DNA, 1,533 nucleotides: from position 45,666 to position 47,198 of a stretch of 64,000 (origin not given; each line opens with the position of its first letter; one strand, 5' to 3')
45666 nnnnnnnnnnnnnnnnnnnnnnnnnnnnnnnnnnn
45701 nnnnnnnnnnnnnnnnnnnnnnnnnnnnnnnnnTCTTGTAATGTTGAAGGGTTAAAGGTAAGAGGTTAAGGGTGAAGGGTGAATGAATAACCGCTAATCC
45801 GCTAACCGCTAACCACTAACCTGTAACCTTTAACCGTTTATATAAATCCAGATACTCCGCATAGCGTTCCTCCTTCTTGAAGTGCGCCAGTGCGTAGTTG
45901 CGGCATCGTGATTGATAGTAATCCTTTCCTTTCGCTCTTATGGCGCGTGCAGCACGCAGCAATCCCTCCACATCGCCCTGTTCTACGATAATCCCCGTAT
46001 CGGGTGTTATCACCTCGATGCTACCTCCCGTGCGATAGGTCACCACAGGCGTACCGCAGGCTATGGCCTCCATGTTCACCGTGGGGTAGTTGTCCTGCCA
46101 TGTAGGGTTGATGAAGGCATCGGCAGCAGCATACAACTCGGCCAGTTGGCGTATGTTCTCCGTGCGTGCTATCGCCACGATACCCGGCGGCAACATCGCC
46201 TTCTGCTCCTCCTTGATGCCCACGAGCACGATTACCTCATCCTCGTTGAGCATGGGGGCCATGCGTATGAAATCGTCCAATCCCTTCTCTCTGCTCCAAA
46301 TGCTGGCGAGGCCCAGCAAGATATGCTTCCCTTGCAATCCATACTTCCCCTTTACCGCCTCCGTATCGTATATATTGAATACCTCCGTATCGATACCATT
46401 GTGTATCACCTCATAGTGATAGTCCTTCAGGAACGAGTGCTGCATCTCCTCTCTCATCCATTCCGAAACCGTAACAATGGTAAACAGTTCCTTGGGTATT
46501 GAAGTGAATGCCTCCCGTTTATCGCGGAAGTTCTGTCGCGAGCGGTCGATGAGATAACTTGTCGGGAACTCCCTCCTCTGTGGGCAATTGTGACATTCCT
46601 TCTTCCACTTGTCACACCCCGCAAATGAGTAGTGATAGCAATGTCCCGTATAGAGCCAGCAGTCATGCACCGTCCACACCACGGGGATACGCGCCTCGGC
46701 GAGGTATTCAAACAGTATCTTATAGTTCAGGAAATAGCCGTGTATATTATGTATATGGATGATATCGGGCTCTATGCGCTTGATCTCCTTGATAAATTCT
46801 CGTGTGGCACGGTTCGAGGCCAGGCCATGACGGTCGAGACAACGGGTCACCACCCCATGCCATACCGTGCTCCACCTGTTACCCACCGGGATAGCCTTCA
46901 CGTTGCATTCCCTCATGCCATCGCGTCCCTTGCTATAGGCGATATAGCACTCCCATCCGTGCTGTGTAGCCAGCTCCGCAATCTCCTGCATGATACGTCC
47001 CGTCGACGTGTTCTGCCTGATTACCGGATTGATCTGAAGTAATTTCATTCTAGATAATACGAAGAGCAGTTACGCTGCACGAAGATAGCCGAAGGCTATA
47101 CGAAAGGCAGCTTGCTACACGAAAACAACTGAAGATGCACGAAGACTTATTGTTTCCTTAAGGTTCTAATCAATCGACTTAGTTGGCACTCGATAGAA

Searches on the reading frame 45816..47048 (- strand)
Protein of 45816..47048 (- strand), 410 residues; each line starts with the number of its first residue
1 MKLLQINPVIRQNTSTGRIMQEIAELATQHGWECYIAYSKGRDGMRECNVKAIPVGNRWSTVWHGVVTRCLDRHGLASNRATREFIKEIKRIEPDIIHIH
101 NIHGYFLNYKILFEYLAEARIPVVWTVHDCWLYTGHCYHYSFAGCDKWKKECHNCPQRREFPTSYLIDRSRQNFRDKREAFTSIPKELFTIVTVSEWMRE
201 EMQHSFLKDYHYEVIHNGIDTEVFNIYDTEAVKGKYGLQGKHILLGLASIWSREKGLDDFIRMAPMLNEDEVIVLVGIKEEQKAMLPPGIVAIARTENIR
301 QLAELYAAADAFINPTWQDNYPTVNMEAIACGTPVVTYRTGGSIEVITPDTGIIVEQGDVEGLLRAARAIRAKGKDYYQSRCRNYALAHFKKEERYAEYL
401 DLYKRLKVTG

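Call 9: search_protein_families(library=pfam, proteins=[window:45816-47048:-])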
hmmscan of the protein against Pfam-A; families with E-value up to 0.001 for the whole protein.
window:45816-47048:- (410 aa): 7 families
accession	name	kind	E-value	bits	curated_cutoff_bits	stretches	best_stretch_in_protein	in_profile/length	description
PF13692.12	Glyco_trans_1_4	-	1.9e-18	67.5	27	1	243-369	3-138/142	Glycosyl transferases group 1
PF13439.12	Glyco_transf_4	-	1.3e-16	61.6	28.5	1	18-222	6-169/170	Glycosyltransferase Family 4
PF00534.26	Glycos_transf_1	-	8e-16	58.5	26.4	1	233-374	6-159/172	Glycosyl transferases group 1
PF13579.12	Glyco_trans_4_4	-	2e-07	31.9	29.7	1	19-218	6-158/158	Glycosyl transferase 4-like domain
PF20706.3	GT4-conflict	-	0.00011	21.8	26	1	296-349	269-322/385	Family 4 Glycosyltransferase in conflict systems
PF13524.12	Glyco_trans_1_2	-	0.00016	22.1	25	1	300-398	38-141/144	Glycosyl transferase-like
PF13477.12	Glyco_trans_4_2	-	0.00046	20.8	23.4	0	24-128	17-107/139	Glycosyl transferase 4-like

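Call 47: find_related_loci(query=window:45816-47048:-, collection=metagenome_contigs, flank=4000)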
Query window:45816-47048:- (410 aa) in metagenome_contigs; peptide patterns used: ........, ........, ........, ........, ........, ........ (x = any residue, [..] = any of these).
285 stretches matched a pattern; 247 encode a relative of the query (tblastn E <= 1e-3); the best 80 are kept; 80 distinct loci.
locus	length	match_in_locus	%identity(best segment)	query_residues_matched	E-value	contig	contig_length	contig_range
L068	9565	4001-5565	71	2-408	0e+0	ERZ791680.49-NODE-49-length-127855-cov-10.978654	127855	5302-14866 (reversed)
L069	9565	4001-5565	71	2-408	0e+0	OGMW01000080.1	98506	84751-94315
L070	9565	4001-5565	71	2-408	0e+0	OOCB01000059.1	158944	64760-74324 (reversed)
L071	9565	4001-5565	71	2-408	0e+0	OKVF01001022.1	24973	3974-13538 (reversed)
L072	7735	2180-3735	69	2-406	0e+0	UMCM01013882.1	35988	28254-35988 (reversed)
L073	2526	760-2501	71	2-406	0e+0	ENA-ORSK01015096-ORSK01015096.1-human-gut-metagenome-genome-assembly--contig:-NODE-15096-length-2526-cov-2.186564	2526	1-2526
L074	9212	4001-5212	69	3-406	0e+0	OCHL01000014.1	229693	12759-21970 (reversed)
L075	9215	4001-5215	69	2-406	0e+0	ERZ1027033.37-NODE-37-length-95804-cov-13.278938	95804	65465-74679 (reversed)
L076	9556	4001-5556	68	2-406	0e+0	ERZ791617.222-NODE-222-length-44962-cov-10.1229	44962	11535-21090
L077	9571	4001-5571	69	2-410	0e+0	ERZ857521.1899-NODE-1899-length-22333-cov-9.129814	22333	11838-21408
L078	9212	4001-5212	69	3-406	0e+0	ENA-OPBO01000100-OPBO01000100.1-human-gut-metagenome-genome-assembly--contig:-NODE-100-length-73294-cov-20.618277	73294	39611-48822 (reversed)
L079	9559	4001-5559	69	3-406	0e+0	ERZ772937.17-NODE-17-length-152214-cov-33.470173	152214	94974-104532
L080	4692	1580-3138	69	3-406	0e+0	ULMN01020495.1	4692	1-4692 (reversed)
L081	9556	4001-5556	69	2-406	0e+0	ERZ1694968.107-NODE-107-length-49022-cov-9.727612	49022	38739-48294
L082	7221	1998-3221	68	3-410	0e+0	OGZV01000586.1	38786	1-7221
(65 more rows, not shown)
